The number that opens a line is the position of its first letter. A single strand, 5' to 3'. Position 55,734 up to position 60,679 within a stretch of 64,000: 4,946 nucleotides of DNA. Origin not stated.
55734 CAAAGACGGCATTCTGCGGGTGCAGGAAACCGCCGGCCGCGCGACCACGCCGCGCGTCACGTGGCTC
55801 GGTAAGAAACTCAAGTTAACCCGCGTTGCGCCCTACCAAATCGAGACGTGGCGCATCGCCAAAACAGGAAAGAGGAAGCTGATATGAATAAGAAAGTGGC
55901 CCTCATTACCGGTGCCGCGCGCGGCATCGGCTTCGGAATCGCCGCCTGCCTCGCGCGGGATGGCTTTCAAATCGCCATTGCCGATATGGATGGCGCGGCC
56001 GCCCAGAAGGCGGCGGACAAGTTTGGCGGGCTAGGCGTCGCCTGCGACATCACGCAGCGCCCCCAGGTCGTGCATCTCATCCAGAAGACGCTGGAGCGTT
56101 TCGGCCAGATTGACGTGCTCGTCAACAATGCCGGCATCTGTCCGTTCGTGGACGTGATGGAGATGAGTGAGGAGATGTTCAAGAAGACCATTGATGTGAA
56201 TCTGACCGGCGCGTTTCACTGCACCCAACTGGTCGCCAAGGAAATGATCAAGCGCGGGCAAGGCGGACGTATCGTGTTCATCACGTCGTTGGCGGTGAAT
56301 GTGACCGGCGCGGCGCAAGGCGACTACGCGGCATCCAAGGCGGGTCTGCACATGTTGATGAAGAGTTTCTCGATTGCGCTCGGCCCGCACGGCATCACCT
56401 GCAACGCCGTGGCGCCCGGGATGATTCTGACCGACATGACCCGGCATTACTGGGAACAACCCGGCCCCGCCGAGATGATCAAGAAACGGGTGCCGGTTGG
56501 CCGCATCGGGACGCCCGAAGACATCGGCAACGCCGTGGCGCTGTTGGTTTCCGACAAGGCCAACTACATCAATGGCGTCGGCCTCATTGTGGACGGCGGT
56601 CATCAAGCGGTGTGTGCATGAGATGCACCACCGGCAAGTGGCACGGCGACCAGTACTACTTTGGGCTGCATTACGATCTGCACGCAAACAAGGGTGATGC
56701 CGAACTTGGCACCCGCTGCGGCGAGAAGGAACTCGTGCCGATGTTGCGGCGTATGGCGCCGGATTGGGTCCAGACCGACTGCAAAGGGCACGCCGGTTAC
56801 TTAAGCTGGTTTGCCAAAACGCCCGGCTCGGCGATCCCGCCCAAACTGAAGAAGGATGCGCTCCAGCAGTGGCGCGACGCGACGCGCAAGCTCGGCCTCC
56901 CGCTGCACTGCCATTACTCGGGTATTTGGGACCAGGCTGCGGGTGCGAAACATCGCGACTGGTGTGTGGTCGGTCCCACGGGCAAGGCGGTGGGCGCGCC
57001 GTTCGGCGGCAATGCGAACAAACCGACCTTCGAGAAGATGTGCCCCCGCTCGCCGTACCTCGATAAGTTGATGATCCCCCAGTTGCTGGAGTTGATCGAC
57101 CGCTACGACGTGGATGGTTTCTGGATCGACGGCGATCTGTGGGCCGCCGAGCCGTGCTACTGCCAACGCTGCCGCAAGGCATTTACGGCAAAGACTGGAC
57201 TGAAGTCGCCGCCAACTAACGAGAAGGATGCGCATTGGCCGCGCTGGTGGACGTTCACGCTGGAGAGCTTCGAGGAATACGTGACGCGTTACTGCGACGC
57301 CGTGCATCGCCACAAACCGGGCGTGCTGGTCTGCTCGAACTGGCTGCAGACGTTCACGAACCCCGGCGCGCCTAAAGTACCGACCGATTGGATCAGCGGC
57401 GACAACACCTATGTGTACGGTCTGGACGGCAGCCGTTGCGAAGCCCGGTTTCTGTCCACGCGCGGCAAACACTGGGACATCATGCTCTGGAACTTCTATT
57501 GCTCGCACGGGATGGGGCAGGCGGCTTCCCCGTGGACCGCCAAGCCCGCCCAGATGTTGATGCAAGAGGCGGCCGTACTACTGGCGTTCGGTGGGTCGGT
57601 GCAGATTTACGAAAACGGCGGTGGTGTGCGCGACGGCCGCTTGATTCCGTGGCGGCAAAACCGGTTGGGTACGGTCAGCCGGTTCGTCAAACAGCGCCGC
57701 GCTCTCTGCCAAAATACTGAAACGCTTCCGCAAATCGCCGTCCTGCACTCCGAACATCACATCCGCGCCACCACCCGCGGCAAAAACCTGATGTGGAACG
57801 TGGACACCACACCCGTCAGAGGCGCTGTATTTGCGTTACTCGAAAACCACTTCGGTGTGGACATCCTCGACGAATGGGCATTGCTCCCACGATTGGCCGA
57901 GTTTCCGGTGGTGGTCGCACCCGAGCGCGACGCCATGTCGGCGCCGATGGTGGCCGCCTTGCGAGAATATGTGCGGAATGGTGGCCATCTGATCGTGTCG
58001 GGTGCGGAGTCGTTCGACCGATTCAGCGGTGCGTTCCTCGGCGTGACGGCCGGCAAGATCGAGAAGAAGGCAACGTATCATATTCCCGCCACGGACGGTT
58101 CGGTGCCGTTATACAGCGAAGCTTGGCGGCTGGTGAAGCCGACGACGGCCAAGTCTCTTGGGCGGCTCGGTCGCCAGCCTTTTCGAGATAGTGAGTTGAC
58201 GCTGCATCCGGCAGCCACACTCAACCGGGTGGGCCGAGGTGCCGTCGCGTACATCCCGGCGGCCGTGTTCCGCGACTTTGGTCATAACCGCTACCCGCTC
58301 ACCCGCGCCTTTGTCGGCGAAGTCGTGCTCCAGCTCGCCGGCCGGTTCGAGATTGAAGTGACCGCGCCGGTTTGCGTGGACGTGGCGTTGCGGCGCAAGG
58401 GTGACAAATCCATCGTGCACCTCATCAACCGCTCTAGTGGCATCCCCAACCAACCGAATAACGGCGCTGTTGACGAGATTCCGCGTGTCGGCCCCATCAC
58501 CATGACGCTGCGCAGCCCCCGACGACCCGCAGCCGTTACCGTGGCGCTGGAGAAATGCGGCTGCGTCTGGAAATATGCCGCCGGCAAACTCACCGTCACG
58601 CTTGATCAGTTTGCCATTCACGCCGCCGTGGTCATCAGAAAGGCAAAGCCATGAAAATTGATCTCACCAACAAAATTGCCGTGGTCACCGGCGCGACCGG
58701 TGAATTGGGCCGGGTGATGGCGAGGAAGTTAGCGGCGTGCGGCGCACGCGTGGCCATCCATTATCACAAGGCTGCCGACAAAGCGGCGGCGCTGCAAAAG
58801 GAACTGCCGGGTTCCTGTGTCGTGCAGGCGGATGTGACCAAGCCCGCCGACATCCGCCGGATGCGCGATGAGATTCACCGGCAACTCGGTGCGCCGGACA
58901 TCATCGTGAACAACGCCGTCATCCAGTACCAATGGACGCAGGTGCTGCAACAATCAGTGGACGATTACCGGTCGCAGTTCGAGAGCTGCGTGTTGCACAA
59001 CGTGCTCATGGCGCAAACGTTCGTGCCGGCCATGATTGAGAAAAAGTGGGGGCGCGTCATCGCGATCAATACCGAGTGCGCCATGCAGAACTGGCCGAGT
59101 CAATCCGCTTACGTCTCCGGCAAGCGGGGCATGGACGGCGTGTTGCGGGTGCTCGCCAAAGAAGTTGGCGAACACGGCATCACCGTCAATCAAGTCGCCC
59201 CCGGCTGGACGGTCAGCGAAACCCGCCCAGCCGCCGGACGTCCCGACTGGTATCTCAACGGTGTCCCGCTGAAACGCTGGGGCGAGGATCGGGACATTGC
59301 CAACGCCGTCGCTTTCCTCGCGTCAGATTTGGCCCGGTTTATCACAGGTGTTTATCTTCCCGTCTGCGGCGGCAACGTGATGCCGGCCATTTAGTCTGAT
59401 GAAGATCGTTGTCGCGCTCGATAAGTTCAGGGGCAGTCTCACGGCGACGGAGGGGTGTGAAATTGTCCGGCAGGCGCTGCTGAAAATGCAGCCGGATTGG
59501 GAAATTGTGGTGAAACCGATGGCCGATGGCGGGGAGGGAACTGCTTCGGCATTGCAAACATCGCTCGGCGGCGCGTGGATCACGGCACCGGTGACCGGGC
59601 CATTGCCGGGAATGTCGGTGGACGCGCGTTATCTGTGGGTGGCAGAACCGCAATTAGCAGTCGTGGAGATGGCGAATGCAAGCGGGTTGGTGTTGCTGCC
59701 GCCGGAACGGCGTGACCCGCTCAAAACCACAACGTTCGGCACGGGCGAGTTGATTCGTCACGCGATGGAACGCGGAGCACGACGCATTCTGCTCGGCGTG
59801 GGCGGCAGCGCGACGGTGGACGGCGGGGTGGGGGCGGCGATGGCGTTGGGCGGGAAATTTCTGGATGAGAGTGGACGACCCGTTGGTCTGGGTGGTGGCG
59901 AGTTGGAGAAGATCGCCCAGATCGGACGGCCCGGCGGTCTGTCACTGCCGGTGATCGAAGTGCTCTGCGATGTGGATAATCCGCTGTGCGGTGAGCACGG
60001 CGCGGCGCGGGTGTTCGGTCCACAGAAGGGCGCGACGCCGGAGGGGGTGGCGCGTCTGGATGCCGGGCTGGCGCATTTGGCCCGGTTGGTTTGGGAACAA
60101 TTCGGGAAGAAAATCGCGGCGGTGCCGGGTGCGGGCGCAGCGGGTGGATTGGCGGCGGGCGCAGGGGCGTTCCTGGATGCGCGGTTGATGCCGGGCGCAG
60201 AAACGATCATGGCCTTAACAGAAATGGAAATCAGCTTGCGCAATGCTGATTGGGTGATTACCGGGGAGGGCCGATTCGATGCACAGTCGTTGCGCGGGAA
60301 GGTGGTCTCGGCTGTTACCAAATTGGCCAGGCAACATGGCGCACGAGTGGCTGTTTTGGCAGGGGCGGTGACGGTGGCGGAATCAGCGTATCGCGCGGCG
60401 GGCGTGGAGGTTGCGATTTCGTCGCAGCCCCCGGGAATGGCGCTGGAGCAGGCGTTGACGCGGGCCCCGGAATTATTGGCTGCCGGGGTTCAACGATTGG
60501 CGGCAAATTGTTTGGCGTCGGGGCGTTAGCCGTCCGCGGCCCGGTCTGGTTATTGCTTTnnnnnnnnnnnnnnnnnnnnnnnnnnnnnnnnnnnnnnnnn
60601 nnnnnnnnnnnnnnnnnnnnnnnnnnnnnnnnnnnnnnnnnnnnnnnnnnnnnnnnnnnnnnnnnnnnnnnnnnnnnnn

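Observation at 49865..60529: AraC-divergent, tightly overlapped 8-gene operon combining GH38 alpha-mannosidase, two SDRs, a second GH-like enzyme and glycerate kinase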

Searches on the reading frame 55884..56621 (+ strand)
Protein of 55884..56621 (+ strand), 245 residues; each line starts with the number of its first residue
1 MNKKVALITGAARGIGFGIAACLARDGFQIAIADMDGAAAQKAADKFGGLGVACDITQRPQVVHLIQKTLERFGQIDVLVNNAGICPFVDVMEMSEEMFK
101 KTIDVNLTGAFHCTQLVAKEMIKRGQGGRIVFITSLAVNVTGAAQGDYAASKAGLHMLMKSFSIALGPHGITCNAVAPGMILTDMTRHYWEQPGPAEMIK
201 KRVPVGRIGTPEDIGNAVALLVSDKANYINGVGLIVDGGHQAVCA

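Call 3: search_protein_families(library=pfam, proteins=[window:55884-56621:+], max_evalue=0.01)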
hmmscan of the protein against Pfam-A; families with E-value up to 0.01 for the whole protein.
window:55884-56621:+ (245 aa): 5 families
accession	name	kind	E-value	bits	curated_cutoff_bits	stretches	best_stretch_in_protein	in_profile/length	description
PF13561.12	adh_short_C2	-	5.7e-65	219.6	27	1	10-239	1-234/236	Enoyl-(Acyl carrier protein) reductase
PF00106.31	adh_short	-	9.2e-56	188.9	26.6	1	4-192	1-193/195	short chain dehydrogenase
PF08659.16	KR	-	3.1e-10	40.7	22.6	1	6-160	3-161/180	KR domain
PF01370.27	Epimerase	-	0.0042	17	20.9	1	6-135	1-115/240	NAD dependent epimerase/dehydratase family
PF03435.24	Sacchrp_dh_NADP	-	0.0055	17.5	25.1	1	9-107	4-100/129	Saccharopine dehydrogenase NADP binding domain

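Call 6: search_protein_families(library=ncbifam, proteins=[window:55884-56621:+], max_evalue=0.001)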
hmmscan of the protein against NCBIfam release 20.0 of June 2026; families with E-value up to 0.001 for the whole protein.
window:55884-56621:+ (245 aa): 231 families (the best 25 are shown)
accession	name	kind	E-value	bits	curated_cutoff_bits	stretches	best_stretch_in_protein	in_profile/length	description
NF053807.1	RhamDHLra1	equivalog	7.8e-73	245.3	400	1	2-240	3-247/252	L-rhamnose 1-dehydrogenase Lra1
NF005559.1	PRK07231.1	subfamily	4.7e-66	222.8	215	1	2-240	3-247/249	glucose 1-dehydrogenase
NF004198.0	PRK05653.1-3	equivalog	8.9e-64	215.3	296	1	2-241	6-247/248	3-oxoacyl-ACP reductase FabG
TIGR01830.1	3oxo_ACP_reduc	equivalog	3.4e-63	213.5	297.75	1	6-239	1-237/239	3-oxoacyl-[acyl-carrier-protein] reductase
NF009466.0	PRK12826.1-2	subfamily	1e-61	208.6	222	1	2-242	2-246/248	3-oxoacyl-ACP reductase FabG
NF004197.0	PRK05653.1-1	equivalog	5.2e-59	199.9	332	1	2-240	6-246/249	3-oxoacyl-ACP reductase FabG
NF009384.0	PRK12743.1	equivalog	1.6e-58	198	264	1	3-242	6-249/258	SDR family oxidoreductase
NF005309.0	PRK06841.1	subfamily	3.7e-58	197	286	1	2-240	14-252/255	GolD/DthD family dehydrogenase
NF041159.1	Rham_dhyd_Thplmales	equivalog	5.4e-57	193.1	450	1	2-239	4-247/253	L-rhamnose 1-dehydrogenase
NF005067.0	PRK06484.1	equivalog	3.2e-56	191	713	1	3-242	273-513/524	short chain dehydrogenase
NF009386.0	PRK12745.1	equivalog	3.3e-55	187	250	1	2-240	4-254/259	3-ketoacyl-ACP reductase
NF040605.2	mycolic_FabG1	exception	1.4e-54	185.4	420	1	5-240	3-229/233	3-oxoacyl-ACP reductase FabG1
NF009468.0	PRK12826.1-4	equivalog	1e-53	182.7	318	1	2-240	6-247/256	SDR family oxidoreductase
NF052558.1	MBtsdlDhBudC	equivalog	1.1e-53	182.4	270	1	2-242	2-243/250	meso-2,3-butanediol dehydrogenase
NF004778.0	PRK06124.1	equivalog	2e-53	181.5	303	1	2-241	10-253/256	SDR family oxidoreductase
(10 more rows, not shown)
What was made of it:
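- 55884..56621 (+): SDR1, an aldose-1-dehydrogenase-like short-chain dehydrogenase (245 aa). The top hit is L-rhamnose 1-dehydrogenase Lra1 at 245 bits, below its cut-off of 400 (call 6).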

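Call 33: search_solved_structures(query=window:55884-56618:+, max_evalue=1e-30)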
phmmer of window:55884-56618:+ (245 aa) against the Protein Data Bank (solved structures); distinct sequences matched with E-value up to 1e-30: 169 (the best 60 are shown).
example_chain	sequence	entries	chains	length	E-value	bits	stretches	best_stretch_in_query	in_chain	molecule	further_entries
7b81_A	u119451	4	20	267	1.1e-53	185.6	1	4-239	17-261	Short-chain dehydrogenase/reductase SDR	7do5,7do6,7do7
4nbu_A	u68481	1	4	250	9.1e-50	172.7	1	3-239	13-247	3-oxoacyl-(Acyl-carrier-protein) reductase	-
7tzp_A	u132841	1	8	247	4.4e-46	160.7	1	3-239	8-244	3-oxoacyl-ACP reductase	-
6t6n_A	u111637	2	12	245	4.7e-46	160.6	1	3-239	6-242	3-oxoacyl-[acyl-carrier protein] reductase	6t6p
3ftp_A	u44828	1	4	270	3.2e-44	154.6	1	2-239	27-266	3-oxoacyl-[acyl-carrier protein] reductase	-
2hq1_A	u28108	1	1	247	4.4e-44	154.1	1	3-239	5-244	Glucose/ribitol dehydrogenase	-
2uvd_A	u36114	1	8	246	1.3e-43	152.6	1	3-239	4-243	3-OXOACYL-(ACYL-CARRIER-PROTEIN) REDUCTASE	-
4jro_A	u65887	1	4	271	2.5e-43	151.6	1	3-239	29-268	FabG protein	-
6t77_A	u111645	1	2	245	2.8e-43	151.5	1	3-240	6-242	3-oxoacyl-ACP reductase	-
4wjz_A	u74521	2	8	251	1e-42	149.7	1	3-240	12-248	3-oxoacyl-[acyl-carrier-protein] reductase FabG | 3-oxoacyl-[acyl-carrier protein] reductase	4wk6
3op4_A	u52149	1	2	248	2.1e-42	148.7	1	3-240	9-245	3-oxoacyl-[acyl-carrier protein] reductase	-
3rro_A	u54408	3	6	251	2.2e-42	148.6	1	3-240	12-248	3-ketoacyl-(acyl-carrier-protein) reductase | 3-oxoacyl-[acyl-carrier protein] reductase | 3-oxoacyl-[acyl-carrier-protein] reductase FabG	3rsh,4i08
1i01_A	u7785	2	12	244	2.8e-42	148.2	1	3-240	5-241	BETA-KETOACYL [ACP] REDUCTASE | 3-oxoacyl-[acyl-carrier protein] reductase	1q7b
6wpr_A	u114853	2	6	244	3.3e-42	148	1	2-239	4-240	3-oxoacyl-[acyl-carrier-protein] reductase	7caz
6t60_A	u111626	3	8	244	3.3e-42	148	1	2-239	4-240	3-oxoacyl-(Acyl-carrier-protein) reductase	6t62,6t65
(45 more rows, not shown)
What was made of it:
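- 55884..56621 (+): The best PDB match is 7B81/7DO5 (call 33).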

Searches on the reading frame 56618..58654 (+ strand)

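Call 3: search_protein_families(library=pfam, proteins=[window:56618-58654:+], max_evalue=0.01)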
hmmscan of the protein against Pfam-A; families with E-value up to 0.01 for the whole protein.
window:56618-58654:+ (678 aa): 4 families
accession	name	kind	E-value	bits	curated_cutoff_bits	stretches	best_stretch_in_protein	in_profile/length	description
PF14871.12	GHL6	-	1.4e-09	38.7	35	1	37-171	3-131/132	Hypothetical glycosyl hydrolase 6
PF01120.23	Alpha_L_fucos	-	3.7e-06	27.1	25.2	1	76-183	137-217/345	Alpha-L-fucosidase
PF08532.16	Glyco_hydro_42M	-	3.8e-06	27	25.8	1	406-548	38-186/207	Beta-galactosidase trimerisation domain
PF02638.21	GHL10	-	0.00017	21.2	27.9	1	141-239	131-226/311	Glycosyl hydrolase-like 10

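Call 6: search_protein_families(library=ncbifam, proteins=[window:56618-58654:+], max_evalue=0.001)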
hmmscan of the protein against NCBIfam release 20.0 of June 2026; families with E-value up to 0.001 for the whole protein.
window:56618-58654:+ (678 aa): 0 families

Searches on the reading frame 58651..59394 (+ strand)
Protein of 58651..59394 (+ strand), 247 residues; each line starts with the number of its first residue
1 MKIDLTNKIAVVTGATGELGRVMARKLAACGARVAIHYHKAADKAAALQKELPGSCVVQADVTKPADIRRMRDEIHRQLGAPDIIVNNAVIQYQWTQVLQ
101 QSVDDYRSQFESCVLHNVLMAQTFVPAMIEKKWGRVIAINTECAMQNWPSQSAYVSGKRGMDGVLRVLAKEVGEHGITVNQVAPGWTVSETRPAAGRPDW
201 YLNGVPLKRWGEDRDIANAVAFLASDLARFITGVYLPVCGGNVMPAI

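Call 3: search_protein_families(library=pfam, proteins=[window:58651-59394:+], max_evalue=0.01)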
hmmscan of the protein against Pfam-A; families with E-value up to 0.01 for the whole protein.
window:58651-59394:+ (247 aa): 8 families
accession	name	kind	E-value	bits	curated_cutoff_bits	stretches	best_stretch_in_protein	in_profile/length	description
PF13561.12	adh_short_C2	-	9.9e-44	150.1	27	1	19-241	8-234/236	Enoyl-(Acyl carrier protein) reductase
PF00106.31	adh_short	-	1.5e-35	122.9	26.6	1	8-192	1-187/195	short chain dehydrogenase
PF08659.16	KR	-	2.9e-07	31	22.6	1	11-169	4-164/180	KR domain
PF01370.27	Epimerase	-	2.5e-06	27.5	20.9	1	11-108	2-90/240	NAD dependent epimerase/dehydratase family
PF13460.12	NAD_binding_10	-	0.00013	22.3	27.2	1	14-152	1-109/184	NAD(P)H-binding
PF02719.21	Polysacc_synt_2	-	0.00027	20.7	20.2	1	11-175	2-159/293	Polysaccharide biosynthesis protein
PF05368.20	NmrA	-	0.0003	20.9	27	1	8-69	3-64/298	NmrA-like family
PF03807.23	F420_oxidored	-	0.003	18.6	21.6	1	8-61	1-55/94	NADP oxidoreductase coenzyme F420-dependent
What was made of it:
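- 58651..59394 (+): SDR2, a FabG-like short-chain dehydrogenase of unknown substrate (247 aa). adh_short_C2 scores 150 bits (call 3).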

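Call 6: search_protein_families(library=ncbifam, proteins=[window:58651-59394:+], max_evalue=0.001)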
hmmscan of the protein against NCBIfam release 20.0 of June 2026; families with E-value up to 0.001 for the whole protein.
window:58651-59394:+ (247 aa): 225 families (the best 25 are shown)
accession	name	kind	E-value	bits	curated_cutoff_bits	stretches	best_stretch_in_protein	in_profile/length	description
NF005559.1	PRK07231.1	subfamily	5.6e-46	157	215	1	5-243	2-248/249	glucose 1-dehydrogenase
NF009466.0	PRK12826.1-2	subfamily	6e-46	156.9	222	1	6-245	2-247/248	3-oxoacyl-ACP reductase FabG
TIGR01830.1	3oxo_ACP_reduc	equivalog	1.7e-44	152.3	297.75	1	10-241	1-237/239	3-oxoacyl-[acyl-carrier-protein] reductase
NF004197.0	PRK05653.1-1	equivalog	2.7e-41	141.8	332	1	1-244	1-248/249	3-oxoacyl-ACP reductase FabG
NF006393.0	PRK08642.1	equivalog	1e-40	139.8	292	1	4-244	3-253/254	3-oxoacyl-ACP reductase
NF004778.0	PRK06124.1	equivalog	1.8e-40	139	303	1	3-242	7-252/256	SDR family oxidoreductase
NF009464.0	PRK12824.1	subfamily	2.5e-40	138.7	269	1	7-244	2-244/245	3-oxoacyl-ACP reductase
NF052558.1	MBtsdlDhBudC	equivalog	2.9e-39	135.1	270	1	6-242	2-241/250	meso-2,3-butanediol dehydrogenase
NF047923.1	pyridox_DH_SDR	equivalog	3.1e-39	135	325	1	6-243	2-241/243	pyridoxal 4-dehydrogenase, SDR-type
NF005909.0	PRK07890.1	subfamily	7.1e-39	133.6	258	2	4-189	4-191/260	short chain dehydrogenase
NF004791.0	PRK06138.1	equivalog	1.3e-38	132.7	312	1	4-243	2-250/252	SDR family oxidoreductase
NF004199.0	PRK05653.1-4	equivalog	1.5e-38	132.8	301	1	3-244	1-247/247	3-oxoacyl-ACP reductase FabG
TIGR01963.1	PHB_DH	subfamily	1.8e-38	132.3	307.05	1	8-187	2-183/255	3-hydroxybutyrate dehydrogenase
TIGR01829.1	AcAcCoA_reduct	subfamily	1e-37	130.1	302.1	1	8-244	1-242/242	acetoacetyl-CoA reductase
NF004198.0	PRK05653.1-3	equivalog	4.5e-37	127.8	296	1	5-244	5-248/248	3-oxoacyl-ACP reductase FabG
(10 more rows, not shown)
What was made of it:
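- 58651..59394 (+): No NCBIfam equivalog cut-off is reached (call 6).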

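Call 34: search_solved_structures(query=window:58651-59391:+, max_evalue=1e-25)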
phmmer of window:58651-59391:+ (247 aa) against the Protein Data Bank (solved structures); distinct sequences matched with E-value up to 1e-25: 45.
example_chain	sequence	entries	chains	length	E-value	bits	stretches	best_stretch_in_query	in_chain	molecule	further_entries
3osu_A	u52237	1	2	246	9.6e-36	126.7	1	7-243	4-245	3-oxoacyl-[acyl-carrier-protein] reductase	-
3sj7_A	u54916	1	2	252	1e-35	126.6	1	7-243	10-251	3-oxoacyl-(Acyl-carrier-protein) reductase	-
4dml_A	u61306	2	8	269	7.6e-34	120.5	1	3-244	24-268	3-oxoacyl-[acyl-carrier-protein] reductase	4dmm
1i01_A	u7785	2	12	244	4.1e-32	114.8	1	6-244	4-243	BETA-KETOACYL [ACP] REDUCTASE | 3-oxoacyl-[acyl-carrier protein] reductase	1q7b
1q7c_A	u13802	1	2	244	1.5e-31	113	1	6-244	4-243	3-oxoacyl-[acyl-carrier protein] reductase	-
6t77_A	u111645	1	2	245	2.2e-31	112.4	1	6-244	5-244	3-oxoacyl-ACP reductase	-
6t5x_A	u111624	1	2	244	1.2e-30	110.1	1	6-244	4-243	3-oxoacyl-[acyl-carrier-protein] reductase FabG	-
6t7m_A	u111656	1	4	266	1.2e-30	110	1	5-244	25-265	3-oxoacyl-[acyl-carrier-protein] reductase FabG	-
4afn_A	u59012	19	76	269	1.8e-30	109.4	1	3-244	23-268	3-OXOACYL-[ACYL-CARRIER-PROTEIN] REDUCTASE FABG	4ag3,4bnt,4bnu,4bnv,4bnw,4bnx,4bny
2ew8_A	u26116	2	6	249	5.7e-30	107.8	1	5-243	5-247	(S)-1-Phenylethanol dehydrogenase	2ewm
4rzh_A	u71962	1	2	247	6.3e-30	107.6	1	5-244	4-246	3-oxoacyl-[acyl-carrier protein] reductase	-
3emk_A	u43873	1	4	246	6.7e-30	107.6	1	3-244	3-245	GLUCOSE/RIBITOL DEHYDROGENASE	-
3enn_A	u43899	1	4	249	7e-30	107.5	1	3-244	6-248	GLUCOSE/RIBITOL DEHYDROGENASE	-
2hq1_A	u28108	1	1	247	1.5e-29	106.4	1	5-244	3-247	Glucose/ribitol dehydrogenase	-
2uvd_A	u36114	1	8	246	1.6e-29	106.3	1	5-244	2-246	3-OXOACYL-(ACYL-CARRIER-PROTEIN) REDUCTASE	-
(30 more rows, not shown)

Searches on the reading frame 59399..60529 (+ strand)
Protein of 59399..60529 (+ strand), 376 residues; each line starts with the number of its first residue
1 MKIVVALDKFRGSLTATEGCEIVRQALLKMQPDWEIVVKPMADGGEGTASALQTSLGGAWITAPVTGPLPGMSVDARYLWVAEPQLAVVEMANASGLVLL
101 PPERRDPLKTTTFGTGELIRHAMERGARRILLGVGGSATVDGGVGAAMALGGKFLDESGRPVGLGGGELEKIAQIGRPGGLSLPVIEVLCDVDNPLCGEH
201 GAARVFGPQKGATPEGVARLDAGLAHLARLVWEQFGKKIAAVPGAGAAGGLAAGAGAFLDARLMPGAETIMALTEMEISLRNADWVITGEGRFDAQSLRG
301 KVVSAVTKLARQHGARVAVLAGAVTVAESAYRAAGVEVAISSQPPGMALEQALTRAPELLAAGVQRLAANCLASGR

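Call 3: search_protein_families(library=pfam, proteins=[window:59399-60529:+], max_evalue=0.01)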
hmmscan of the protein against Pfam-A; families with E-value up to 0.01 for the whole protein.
window:59399-60529:+ (376 aa): 1 family
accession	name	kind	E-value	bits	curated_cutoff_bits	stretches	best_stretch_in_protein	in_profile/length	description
PF02595.20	Gly_kinase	-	1.2e-126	423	23.3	1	3-369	1-369/372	Glycerate kinase family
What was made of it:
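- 59399..60529 (+): Class-I glycerate kinase (376 aa), appended in this lineage only. PF02595 scores 423 bits (call 3).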

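Call 6: search_protein_families(library=ncbifam, proteins=[window:59399-60529:+], max_evalue=0.001)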
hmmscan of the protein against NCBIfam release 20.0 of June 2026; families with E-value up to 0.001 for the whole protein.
window:59399-60529:+ (376 aa): 3 families
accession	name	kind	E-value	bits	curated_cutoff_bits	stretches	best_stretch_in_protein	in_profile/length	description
TIGR00045.1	TIGR00045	subfamily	1.9e-122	408.9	168.45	1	2-369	1-370/375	glycerate kinase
NF007401.0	PRK09932.1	equivalog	1.9e-92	310.3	625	1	1-355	1-357/381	glycerate 3-kinase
NF007668.0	PRK10342.1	equivalog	1.8e-83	280.8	686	1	1-362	1-364/381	glycerate 2-kinase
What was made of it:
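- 59399..60529 (+): TIGR00045 scores 408.9 bits against a cut-off of 168 (call 6).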
